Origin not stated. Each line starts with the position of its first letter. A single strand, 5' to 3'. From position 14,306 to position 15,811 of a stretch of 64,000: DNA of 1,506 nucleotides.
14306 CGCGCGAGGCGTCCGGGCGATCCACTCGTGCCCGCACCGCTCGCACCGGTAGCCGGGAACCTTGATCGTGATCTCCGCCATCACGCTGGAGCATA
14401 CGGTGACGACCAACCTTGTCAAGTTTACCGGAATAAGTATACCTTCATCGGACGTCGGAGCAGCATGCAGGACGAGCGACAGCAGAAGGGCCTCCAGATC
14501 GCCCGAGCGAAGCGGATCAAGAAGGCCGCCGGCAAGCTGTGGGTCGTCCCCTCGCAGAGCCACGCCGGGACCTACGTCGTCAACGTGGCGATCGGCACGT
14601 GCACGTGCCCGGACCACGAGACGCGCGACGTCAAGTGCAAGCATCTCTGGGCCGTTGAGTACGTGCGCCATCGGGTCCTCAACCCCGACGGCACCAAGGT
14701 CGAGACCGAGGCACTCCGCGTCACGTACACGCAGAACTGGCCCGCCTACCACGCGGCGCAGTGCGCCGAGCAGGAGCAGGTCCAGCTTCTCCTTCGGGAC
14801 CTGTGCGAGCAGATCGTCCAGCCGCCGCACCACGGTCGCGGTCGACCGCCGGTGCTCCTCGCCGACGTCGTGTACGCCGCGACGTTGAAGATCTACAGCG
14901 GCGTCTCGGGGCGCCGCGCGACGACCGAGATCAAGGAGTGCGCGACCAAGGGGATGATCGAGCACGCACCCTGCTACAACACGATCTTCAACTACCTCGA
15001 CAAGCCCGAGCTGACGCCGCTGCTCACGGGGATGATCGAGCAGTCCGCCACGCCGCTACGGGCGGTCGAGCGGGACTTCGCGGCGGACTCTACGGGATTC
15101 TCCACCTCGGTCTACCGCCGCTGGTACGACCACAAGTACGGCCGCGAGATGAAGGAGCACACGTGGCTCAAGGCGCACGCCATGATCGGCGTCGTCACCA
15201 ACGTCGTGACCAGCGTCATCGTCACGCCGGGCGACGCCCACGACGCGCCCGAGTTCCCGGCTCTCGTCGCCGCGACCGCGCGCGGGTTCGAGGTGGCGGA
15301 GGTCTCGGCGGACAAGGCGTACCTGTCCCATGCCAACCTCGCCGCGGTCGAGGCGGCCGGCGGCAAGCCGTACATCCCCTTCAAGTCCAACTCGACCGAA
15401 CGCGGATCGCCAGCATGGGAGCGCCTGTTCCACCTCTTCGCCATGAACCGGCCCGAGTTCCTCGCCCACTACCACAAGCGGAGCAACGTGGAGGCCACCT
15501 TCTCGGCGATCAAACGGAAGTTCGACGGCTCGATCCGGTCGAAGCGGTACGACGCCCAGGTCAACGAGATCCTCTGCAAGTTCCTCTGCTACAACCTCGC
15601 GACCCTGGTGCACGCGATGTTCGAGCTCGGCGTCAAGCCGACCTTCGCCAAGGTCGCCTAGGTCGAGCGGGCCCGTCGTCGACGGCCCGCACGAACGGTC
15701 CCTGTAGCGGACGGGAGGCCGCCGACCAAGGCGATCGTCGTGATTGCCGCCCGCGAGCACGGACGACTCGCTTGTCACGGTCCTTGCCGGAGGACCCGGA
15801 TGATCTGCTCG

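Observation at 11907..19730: Intact 7.8-kb single-transposase cargo transposon splitting a resident gene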

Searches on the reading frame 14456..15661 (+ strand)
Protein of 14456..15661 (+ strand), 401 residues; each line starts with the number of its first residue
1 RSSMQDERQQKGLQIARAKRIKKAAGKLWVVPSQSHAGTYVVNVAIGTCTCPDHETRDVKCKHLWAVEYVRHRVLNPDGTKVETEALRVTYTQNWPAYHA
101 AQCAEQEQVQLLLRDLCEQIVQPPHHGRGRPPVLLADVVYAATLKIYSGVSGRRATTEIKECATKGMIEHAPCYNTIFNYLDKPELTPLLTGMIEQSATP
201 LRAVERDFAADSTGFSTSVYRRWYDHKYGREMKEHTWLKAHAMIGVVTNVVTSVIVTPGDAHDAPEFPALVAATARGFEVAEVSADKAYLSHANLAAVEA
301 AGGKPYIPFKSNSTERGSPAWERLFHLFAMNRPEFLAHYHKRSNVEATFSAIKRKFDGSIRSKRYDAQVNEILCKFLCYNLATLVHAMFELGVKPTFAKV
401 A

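Call 26: search_dna_similar(query=window:14456-15661:+, collection=plasmids, mode=protein, max_rows=25)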
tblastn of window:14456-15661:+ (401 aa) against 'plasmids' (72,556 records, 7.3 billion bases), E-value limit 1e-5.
Records with a match: 460; places in all: 538; records where one place covers at least 80% of the query: 1.
Best place of each record, by identity: <60% 460.
By first word of the organism name: Klebsiella 180; Escherichia 35; Vibrio 30; Pseudomonas 27; Aeromonas 26; Providencia 26; Acinetobacter 26; Enterobacter 22; Salmonella 19; Citrobacter 16; and 26 more.
By predicted mobility (MOB-suite, as given by PLSDB): conjugative 296; non-mobilizable 140; mobilizable 24.
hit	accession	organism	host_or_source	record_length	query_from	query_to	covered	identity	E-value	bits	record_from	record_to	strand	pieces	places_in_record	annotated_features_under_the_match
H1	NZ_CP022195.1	Alloyangia pacifica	cell culture,oil-contaminated sediment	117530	43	380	84%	24.8%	5e-7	60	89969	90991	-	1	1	IS5 family transposase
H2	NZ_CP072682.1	Vibrio sp. SCSIO 43186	Galaxea fascicularis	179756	94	380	72%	28.1%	2e-9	67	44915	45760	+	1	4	IS5 family transposase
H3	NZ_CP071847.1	Vibrio sp. SCSIO 43139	Galaxea fascicularis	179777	94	380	72%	28.1%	2e-9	67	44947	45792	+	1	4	IS5 family transposase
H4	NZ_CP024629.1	Vibrio coralliilyticus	Galaxea fascicularis,cell culture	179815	94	380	72%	28.1%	2e-9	67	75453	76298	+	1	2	IS5 family transposase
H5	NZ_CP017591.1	Pantoea stewartii subsp. stewartii DC283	Zea mays,Strain was received from ...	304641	76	383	77%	25.2%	2e-6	58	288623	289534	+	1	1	IS5 family transposase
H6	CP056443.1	Enterobacter cloacae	culture,Wastewater influent sample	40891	77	383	77%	25.2%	4e-6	57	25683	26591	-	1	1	IS5 family transposase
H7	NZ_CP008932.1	Klebsiella pneumoniae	Homo sapiens,blood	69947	77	383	77%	24.9%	8e-6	56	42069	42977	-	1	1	IS5-like element IS903B family transposase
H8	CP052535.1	Klebsiella pneumoniae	Homo sapiens,blood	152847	77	383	77%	24.9%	8e-6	56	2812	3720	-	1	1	IS5 family transposase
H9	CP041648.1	Klebsiella pneumoniae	Homo sapiens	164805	77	383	77%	24.9%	8e-6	56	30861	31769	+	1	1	IS5 family transposase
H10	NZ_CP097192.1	Klebsiella pneumoniae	Homo sapiens,urine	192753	77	383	77%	24.9%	8e-6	56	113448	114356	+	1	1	IS5-like element IS903B family transposase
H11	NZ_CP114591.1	Salinivibrio kushneri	-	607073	94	380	72%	26.3%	9e-8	62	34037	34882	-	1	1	IS5 family transposase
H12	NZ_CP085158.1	Pseudosulfitobacter sp. DSM 107133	cell culture,Seawater from the North ...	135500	92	380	72%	26.0%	4e-7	60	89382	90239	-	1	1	IS5 family transposase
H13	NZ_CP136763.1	Palleronia sp. LCG004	cell culture,Intertidal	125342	92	380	72%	26.0%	2e-6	58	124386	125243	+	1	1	IS5 family transposase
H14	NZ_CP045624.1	Roseibium aggregatum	-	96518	92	380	72%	25.9%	1e-6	58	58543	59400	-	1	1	IS5-like element ISRhba5 family transposase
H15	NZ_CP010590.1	Phaeobacter gallaeciensis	cell culture,clam larvae aquaculture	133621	92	380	72%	25.9%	1e-6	58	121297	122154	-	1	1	IS5-like element ISRhba5 family transposase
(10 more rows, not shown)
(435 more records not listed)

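Call 32: find_related_loci(query=A1, collection=viral_contigs, flank=10000)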
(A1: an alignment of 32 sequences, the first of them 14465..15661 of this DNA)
Query A1 (398 aa) in viral_contigs; peptide patterns used: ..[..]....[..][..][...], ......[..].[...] (x = any residue, [..] = any of these).
153 stretches matched a pattern; 40 encode a relative of the query (tblastn E <= 1e-3); 39 distinct loci.
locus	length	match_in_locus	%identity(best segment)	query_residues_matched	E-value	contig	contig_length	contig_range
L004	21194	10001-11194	58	3-396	5e-160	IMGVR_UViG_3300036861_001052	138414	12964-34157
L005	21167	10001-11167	57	5-394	1e-155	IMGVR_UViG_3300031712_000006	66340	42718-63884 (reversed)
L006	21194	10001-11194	60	5-398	4e-165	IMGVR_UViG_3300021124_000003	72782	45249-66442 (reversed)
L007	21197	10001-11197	55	3-395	6e-147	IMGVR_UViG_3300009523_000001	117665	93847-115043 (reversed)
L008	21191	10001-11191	52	1-394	6e-134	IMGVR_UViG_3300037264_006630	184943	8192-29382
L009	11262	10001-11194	52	3-397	7e-134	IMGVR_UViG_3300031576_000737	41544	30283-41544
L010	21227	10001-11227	50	3-394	8e-132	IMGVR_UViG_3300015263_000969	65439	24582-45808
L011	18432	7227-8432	50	3-394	3e-129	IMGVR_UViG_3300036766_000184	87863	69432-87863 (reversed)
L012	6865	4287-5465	48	3-394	3e-129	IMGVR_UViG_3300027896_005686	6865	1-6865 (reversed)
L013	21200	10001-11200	49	3-398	1e-127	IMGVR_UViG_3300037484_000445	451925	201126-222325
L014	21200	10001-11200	49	3-394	3e-120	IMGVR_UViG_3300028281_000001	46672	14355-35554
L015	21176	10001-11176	50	5-390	9e-119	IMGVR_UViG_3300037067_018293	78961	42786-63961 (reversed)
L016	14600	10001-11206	46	1-394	2e-117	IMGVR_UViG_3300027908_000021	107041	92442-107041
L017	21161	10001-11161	47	5-394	4e-116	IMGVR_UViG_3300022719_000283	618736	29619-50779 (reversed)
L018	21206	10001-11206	45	4-397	2e-115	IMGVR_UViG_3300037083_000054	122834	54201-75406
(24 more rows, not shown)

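Call 33: find_related_loci(query=A1, collection=genome_contigs, flank=10000)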
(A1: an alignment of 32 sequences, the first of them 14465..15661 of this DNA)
Query A1 (398 aa) in genome_contigs; peptide patterns used: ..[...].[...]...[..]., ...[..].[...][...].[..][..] (x = any residue, [..] = any of these).
600 stretches matched a pattern (row limit reached: there are more); 586 encode a relative of the query (tblastn E <= 1e-3); the best 80 are kept; 80 distinct loci.
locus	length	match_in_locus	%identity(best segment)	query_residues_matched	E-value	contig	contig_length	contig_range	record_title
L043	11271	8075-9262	59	3-394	1e-162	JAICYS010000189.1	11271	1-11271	MAG: Myxococcota bacterium isolate LS_ISSM_2_bin.42 k141_2784344_length_11271_cov_35.0000, whole genome shotgun sequence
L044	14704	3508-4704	58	3-397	1e-158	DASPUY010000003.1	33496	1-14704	MAG TPA_asm: Polyangiaceae bacterium isolate SMAG_U12315 k141_1293347, whole genome shotgun sequence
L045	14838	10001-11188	58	3-394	7e-158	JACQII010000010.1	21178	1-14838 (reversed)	MAG: Candidatus Aenigmatarchaeota archaeon isolate NC_groundwater_1121_Ag_S-0.1um_63_48 S_p1_S3_coassembly_k141_1690940,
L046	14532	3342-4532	60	3-395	1e-157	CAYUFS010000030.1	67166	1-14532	MAG TPA_asm: uncultured Myxococcales bacterium isolate binchicken_co54_263 genome assembly, contig: NODE_653_length_6716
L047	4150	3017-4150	63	3-376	7e-162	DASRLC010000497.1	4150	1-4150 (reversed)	MAG TPA_asm: Polyangia bacterium isolate SMAG_U10178 k141_714553, whole genome shotgun sequence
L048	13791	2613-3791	57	3-394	6e-156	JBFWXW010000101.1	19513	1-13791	MAG: Kofleriaceae bacterium isolate CA_2019_TPBS_15 NODE_12629_length_19513_cov_5.253482_TPBS, whole genome shotgun sequ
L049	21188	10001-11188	60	3-394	1e-161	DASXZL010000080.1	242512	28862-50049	MAG TPA_asm: Polyangiaceae bacterium isolate SMAG_U4850 k141_3542141, whole genome shotgun sequence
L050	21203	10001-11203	57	2-395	2e-153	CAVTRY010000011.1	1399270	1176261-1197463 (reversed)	MAG: uncultured delta proteobacterium isolate MFD09286.bin.2.143 genome assembly, contig: contig_23052, whole genome sho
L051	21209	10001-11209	56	5-398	8e-153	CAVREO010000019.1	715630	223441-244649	MAG: uncultured delta proteobacterium isolate MFD10064.bin.2.54 genome assembly, contig: contig_27315, whole genome shot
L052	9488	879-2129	55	1-398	4e-151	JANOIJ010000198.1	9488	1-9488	MAG: Gemmatimonadaceae bacterium isolate SOY_63_metabat_25 SOY_63_k141_692994, whole genome shotgun sequence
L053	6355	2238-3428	57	3-395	7e-152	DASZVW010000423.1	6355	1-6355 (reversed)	MAG TPA_asm: Polyangia bacterium isolate SMAG_U6141 k141_501801, whole genome shotgun sequence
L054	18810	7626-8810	56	3-394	8e-150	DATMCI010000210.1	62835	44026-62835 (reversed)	MAG TPA_asm: Kofleriaceae bacterium isolate SMAG_U13378 k141_265556, whole genome shotgun sequence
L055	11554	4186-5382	57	1-392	5e-149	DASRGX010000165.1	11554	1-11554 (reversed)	MAG TPA_asm: Rudaea sp. isolate SMAG_U10069 k141_74998, whole genome shotgun sequence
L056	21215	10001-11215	56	1-398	5e-149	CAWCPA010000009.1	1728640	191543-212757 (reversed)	MAG: uncultured delta proteobacterium isolate MFD09495.bin.1.134 genome assembly, contig: contig_90, whole genome shotgu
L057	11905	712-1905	55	1-398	6e-147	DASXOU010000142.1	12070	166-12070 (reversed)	MAG TPA_asm: Polyangia bacterium isolate SMAG_U5390 k141_4051983, whole genome shotgun sequence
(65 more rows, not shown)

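Call 47: search_protein_families(library=padloc, proteins=[window:14465-15661:+], max_evalue=0.01)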
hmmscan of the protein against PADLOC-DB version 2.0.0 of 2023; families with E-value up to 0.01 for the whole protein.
window:14465-15661:+ (398 aa): 0 families

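Call 61: search_protein_families(library=pfam, alignment_id=A2, max_evalue=0.00001)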
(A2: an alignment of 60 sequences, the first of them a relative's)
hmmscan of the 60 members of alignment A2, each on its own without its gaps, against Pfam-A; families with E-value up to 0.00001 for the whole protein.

A. member 1, L008:6719-9655:+ (979 aa): 3 families
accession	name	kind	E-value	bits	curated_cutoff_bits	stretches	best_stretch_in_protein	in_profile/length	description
PF02384.22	N6_Mtase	-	1.2e-30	107.4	20.4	1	399-666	4-239/311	N-6 DNA Methylase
PF13588.12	HSDR_N_2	-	6.4e-08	33.1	25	1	144-228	18-99/110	Type I restriction enzyme R protein N terminus (HSDR_N)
PF20473.4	MmeI_Mtase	-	5.8e-06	26.1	27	0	449-525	20-90/259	MmeI, DNA-methyltransferase domain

B. families by the number of members that match (of 60 scanned): 33 families (the first 25 are shown)
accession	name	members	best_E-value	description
PF01555.25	N6_N4_Mtase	6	4.8e-51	DNA methylase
PF10546.14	P63C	6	7.7e-31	P63C domain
PF02384.22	N6_Mtase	5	1.2e-30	N-6 DNA Methylase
PF13560.12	HTH_31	3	1.2e-10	Helix-turn-helix domain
PF01381.28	HTH_3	3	4.3e-10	Helix-turn-helix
PF06114.19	Peptidase_M78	2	2.2e-19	IrrE N-terminal-like domain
PF13588.12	HSDR_N_2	2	1.7e-11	Type I restriction enzyme R protein N terminus (HSDR_N)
PF22722.2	NA-iREase1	2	3.7e-09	NACHT-associated inactive Restriction Endonuclease 1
PF09552.15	RE_BstXI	1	6.9e-104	BstXI restriction endonuclease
PF00145.23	DNA_methylase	1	1.7e-66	C-5 cytosine-specific DNA methylase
PF20215.3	DUF6575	1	7.7e-27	Family of unknown function (DUF6575)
PF00665.32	rve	1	6.5e-26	Integrase core domain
PF13304.12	AAA_21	1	5.7e-20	AAA domain, putative AbiEii toxin, Type IV TA system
PF13175.12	AAA_15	1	1.1e-18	AAA ATPase domain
PF03235.19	GmrSD_N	1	1.1e-18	GmrSD restriction endonuclease, N-terminal domain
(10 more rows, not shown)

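Call 62: search_protein_families(library=padloc, alignment_id=A2, max_evalue=0.00001)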
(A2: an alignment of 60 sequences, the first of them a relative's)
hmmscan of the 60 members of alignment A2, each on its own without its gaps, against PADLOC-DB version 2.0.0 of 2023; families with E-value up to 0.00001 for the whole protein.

A. member 1, L008:6719-9655:+ (979 aa): 40 families (the best 25 are shown)
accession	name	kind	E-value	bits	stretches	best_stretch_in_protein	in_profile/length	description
PDLC03317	MTase_II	-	8.3e-231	766.7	1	127-942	7-805/831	Type II methyltransferase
PDLC03030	MTase_I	-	1.5e-39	134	2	303-567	210-465/670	Type I methyltransferase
PDLC03021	MTase_I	-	1.7e-37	127.4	1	374-665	118-382/491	Type I methyltransferase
PDLC03318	MTase_II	-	2.8e-37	126.5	1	260-691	182-660/723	Type II methyltransferase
PDLC04134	mad2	-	5.3e-37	125.8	1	149-687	25-467/492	mads_2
PDLC03026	MTase_I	-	3.1e-32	110.3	1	307-703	30-397/487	Type I methyltransferase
PDLC03018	MTase_I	-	8.4e-28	95.2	2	283-480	170-360/749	Type I methyltransferase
PDLC03034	MTase_I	-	1.5e-24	84.3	2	143-533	73-434/672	Type I methyltransferase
PDLC03218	MTase_II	-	2.8e-23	80.3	1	385-706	232-526/532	Type II methyltransferase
PDLC03025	MTase_I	-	2.6e-21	73.9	1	389-665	131-376/569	Type I methyltransferase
PDLC03357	MTase_II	-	6.5e-20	69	1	288-920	9-573/620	Type II methyltransferase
PDLC03031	MTase_I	-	5.9e-19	65.8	1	399-669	163-412/834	Type I methyltransferase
PDLC03036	MTase_I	-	1.3e-17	61.5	1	414-662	210-433/635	Type I methyltransferase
PDLC03023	MTase_I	-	5.2e-17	59.5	1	392-569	296-464/716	Type I methyltransferase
PDLC03022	MTase_I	-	2.4e-13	47.3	1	381-666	145-412/857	Type I methyltransferase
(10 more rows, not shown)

B. families by the number of members that match (of 60 scanned): 291 families (the first 25 are shown)
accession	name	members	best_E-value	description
PDLC04134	mad2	11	5.3e-37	mads_2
PDLC03265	MTase_II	6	2.2e-139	Type II methyltransferase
PDLC03230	MTase_II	6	6.8e-83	Type II methyltransferase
PDLC03299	MTase_II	6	1.6e-75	Type II methyltransferase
PDLC03339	MTase_II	6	1.3e-69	Type II methyltransferase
PDLC03354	MTase_II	6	4.3e-67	Type II methyltransferase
PDLC03387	MTase_II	6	3.1e-55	Type II methyltransferase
PDLC03371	MTase_II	6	2.3e-40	Type II methyltransferase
PDLC03320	MTase_II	6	4.2e-40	Type II methyltransferase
PDLC03353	MTase_II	6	3.7e-39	Type II methyltransferase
PDLC03252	MTase_II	6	2e-37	Type II methyltransferase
PDLC03279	MTase_II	6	1.8e-36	Type II methyltransferase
PDLC03350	MTase_II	6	6.8e-35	Type II methyltransferase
PDLC03216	MTase_II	6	3.9e-33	Type II methyltransferase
PDLC03327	MTase_II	6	3.9e-33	Type II methyltransferase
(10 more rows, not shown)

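Call 69: search_solved_structures(query=A1, max_evalue=1)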
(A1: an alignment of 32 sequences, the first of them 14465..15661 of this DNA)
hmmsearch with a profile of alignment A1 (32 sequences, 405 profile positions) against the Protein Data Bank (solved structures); distinct sequences matched with E-value up to 1: 4.
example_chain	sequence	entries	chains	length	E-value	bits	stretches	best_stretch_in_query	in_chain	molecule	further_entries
2c9n_Y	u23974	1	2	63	0.59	12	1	77-121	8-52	BZLF1 TRANS-ACTIVATOR PROTEIN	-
7nx5_A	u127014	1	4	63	0.64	11.9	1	77-121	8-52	Trans-activator protein BZLF1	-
5szx_A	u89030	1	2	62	0.65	11.9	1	78-121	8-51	Zta transcription factor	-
2c9l_Y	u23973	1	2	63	0.72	11.7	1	78-121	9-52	BZLF1 TRANS-ACTIVATOR PROTEIN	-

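Call 71: predict_structure(alignment_id=A1)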
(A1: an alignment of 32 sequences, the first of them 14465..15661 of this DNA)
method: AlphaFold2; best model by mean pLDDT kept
length: 398 residues; sequences in the alignment: 32
mean_pLDDT: 88.7   pTM: 0.74
mean pLDDT of the five models: 88.7, 88.5, 86.0, 85.5, 83.3
residues with pLDDT >= 90: 256; 70-90: 113; 50-70: 11; < 50: 18
segments of 3 or more residues with pLDDT < 50: 71-73, 77-88
pLDDT, mean of each block of 10 residues (from residue 1): 79 85 85 87 88 89 79 50 46 87 95 91 85 96 92 94 94 94 96 94 97 83 82 92 97 95 97 97 94 96 91 83 93 95 96 92 97 98 91 69
secondary structure, 60 per line:
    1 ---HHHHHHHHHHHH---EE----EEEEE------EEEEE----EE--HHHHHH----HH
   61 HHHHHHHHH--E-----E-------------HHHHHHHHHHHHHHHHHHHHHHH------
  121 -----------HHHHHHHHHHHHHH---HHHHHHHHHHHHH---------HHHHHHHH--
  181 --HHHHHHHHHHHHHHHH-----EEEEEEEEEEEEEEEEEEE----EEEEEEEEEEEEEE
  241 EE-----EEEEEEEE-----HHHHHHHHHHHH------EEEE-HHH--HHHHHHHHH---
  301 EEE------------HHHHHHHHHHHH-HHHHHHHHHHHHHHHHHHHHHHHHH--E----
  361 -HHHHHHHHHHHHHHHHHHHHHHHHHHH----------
elements in order: H4-15 E25-29 E36-40 H49-54 H59-69 H92-114 H132-145 H149-161 H171-178 H183-198 E204-222 E227-242 E248-255 H261-272 E279-282 H289-297 E301-303 H316-327 H329-353 H362-388

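Call 74: fold_search(model_id=the predicted structure, library=pdb)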
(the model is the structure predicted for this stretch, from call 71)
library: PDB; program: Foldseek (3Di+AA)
matches with E <= 10: 500; with E <= 0.001: 3
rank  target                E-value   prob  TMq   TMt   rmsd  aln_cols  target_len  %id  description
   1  6xg8_A                2.1e-05  1.00  0.33  0.33  11.3       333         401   13  ISCth4 transposase, pre-cleaved complex, PCC (released 2020-10-14)
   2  6xgx_A                1.2e-04  1.00  0.33  0.33  11.6       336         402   12  ISCth4 transposase, strand transfer complex 1, STC1 (released 2020-10-14)
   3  6xg8_B                9.3e-04  1.00  0.33  0.36  17.3       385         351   13  ISCth4 transposase, pre-cleaved complex, PCC (released 2020-10-14)
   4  6xgx_B                1.2e-03  1.00  0.31  0.34  17.5       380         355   12  ISCth4 transposase, strand transfer complex 1, STC1 (released 2020-10-14)
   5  1muh_A                1.2e-03  1.00  0.41  0.36   7.7       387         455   11  CRYSTAL STRUCTURE OF TN5 TRANSPOSASE COMPLEXED WITH TRANSPOSON END DNA (released 2002-09-27)
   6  4dm0_A                1.2e-03  1.00  0.41  0.36   8.4       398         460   10  TN5 transposase: 20MER OUTSIDE END 2 MN complex (released 2012-02-22)
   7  6p5a_A                1.2e-03  0.99  0.26  0.24  19.9       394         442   12  Drosophila P element transposase strand transfer complex (released 2019-10-30)
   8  3ecp_A                1.4e-03  1.00  0.41  0.36   7.3       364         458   10  Crystal Structure Of Tn5 Transposase Complexed With 5' Phosphorylated Transposon End DNA (released 2008-10-21)
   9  6pe2_A                1.4e-03  0.99  0.24  0.21  22.4       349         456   13  Drosophila P element transposase strand transfer complex (released 2019-10-30)
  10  5ejk_B                4.2e-03  1.00  0.22  0.32  13.7       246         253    9  Crystal structure of the Rous sarcoma virus intasome (released 2016-02-17)
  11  7svw_B                5.4e-03  0.91  0.16  0.14  18.2       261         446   14  Strand-transfer complex of TnsB from ShCAST (released 2022-08-10)
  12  9rmu_D                5.4e-03  0.96  0.18  0.26  19.0       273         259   10  SIVtal integrase in complex with RNA stem-loop (focused refinement of the filament repeat unit) (released 2025-12-10)
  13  6xgw_B                5.7e-03  0.95  0.23  0.25  21.2       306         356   17  ISCth4 transposase, pre-reaction complex, PRC (released 2020-10-14)
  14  8ea3_X                5.7e-03  0.97  0.18  0.14  19.1       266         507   13  V-K CAST Transpososome from Scytonema hofmanni, major configuration (released 2022-11-30)
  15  8aa5_AP1              6.2e-03  0.98  0.23  0.21  19.3       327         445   12  Cryo-EM structure of the strand transfer complex of the TnsB transposase (type V-K CRISPR-associated transposon) (released 2022-10-19)
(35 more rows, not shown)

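Call 81: find_encoding_contigs(protein=window:14465-15658:+, flank=10000, max_places=8)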
Protein window:14465-15658:+ (398 aa): 7 contigs read that carry it; 5 places shown.
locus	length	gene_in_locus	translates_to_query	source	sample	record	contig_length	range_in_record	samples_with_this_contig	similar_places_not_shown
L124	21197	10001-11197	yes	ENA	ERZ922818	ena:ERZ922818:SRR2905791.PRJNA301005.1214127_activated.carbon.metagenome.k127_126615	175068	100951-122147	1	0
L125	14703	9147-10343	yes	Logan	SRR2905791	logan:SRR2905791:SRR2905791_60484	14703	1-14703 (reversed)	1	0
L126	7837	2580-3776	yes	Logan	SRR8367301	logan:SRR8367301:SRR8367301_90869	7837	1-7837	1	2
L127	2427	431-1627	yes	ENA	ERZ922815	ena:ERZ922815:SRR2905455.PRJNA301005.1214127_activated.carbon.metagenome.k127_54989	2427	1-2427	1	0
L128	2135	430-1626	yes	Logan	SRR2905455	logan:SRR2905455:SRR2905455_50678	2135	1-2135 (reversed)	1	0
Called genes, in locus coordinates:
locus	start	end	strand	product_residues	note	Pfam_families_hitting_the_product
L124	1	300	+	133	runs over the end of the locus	-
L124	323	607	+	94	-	-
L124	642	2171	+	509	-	-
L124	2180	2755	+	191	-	-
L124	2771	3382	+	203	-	-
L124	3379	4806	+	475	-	-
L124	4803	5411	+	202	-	-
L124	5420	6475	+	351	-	PF06048:DUF927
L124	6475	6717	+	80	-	-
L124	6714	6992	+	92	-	-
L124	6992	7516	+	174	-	-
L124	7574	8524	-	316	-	PF01033:Somatomedin_B (weak)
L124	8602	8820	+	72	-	PF01381:HTH_3 (weak), PF13443:HTH_26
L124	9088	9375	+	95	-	-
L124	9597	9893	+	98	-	-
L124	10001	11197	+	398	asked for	PF01609:DDE_Tnp_1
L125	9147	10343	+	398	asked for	PF01609:DDE_Tnp_1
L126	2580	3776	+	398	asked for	PF01609:DDE_Tnp_1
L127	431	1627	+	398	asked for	PF01609:DDE_Tnp_1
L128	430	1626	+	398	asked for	PF01609:DDE_Tnp_1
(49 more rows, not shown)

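Call 90: get_annotated_region(hit=H7, flank=150)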
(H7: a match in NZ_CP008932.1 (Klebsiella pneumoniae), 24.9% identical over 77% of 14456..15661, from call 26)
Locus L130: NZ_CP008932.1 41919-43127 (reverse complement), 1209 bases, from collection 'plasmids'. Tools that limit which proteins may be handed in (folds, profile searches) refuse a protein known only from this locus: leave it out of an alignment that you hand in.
description: Klebsiella pneumoniae strain PMK1 plasmid pPMK1-C, complete sequence
organism: Klebsiella pneumoniae (NCBI taxid 573)
taxonomy: Bacteria; Pseudomonadota; Gammaproteobacteria; Enterobacterales; Enterobacteriaceae; Klebsiella; Klebsiella pneumoniae
host: -; source: Homo sapiens,blood; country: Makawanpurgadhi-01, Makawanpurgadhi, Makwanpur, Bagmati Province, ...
typing (MOB-suite, as given by PLSDB): non-mobilizable; replicon rep_cluster_1418
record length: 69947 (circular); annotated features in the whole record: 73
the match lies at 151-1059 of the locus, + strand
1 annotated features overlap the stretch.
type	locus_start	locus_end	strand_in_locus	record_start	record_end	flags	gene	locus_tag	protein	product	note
CDS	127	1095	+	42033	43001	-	-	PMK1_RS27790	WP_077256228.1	IS5-like element IS903B family transposase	GO:0006313 - DNA transposition [Evidence IEA]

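Call 92: search_protein_families(library=ncbifam, proteins=[L130:127-1092:+], max_evalue=0.00001)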
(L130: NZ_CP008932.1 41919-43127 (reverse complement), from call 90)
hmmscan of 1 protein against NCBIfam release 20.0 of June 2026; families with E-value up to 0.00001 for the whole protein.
L130:127-1092:+ (322 aa): 4 families
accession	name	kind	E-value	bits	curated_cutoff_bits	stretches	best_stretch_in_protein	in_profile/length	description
NF033579.1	transpos_IS5_2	equivalog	3.5e-106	354.9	140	1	24-311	1-289/289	IS5 family transposase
NF033551.1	transpos_IS1182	equivalog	4.7e-09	35.7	270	1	148-267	254-366/488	IS1182 family transposase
NF033581.1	transpos_IS5_4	equivalog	3.4e-08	33.2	140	1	163-254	156-245/285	IS5 family transposase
NF033580.1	transpos_IS5_3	equivalog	3.2e-07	30.2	110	1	135-241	94-207/258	IS5 family transposase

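Call 97: search_dna_similar(query=window:14465-15658:+, collection=phages, mode=protein, max_rows=15)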
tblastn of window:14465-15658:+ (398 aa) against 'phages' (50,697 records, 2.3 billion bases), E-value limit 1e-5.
Records with a match: 1; places in all: 1; records where one place covers at least 80% of the query: 0.
Best place of each record, by identity: <60% 1.
By first word of the organism name: Acinetobacter 1.
By host as written in the record: - 1.
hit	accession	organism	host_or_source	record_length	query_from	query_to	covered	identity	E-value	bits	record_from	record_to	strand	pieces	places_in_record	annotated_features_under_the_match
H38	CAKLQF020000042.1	Acinetobacter phage MD-2021a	not known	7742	172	377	52%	26.3%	2e-6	56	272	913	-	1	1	Transposase, IS4 family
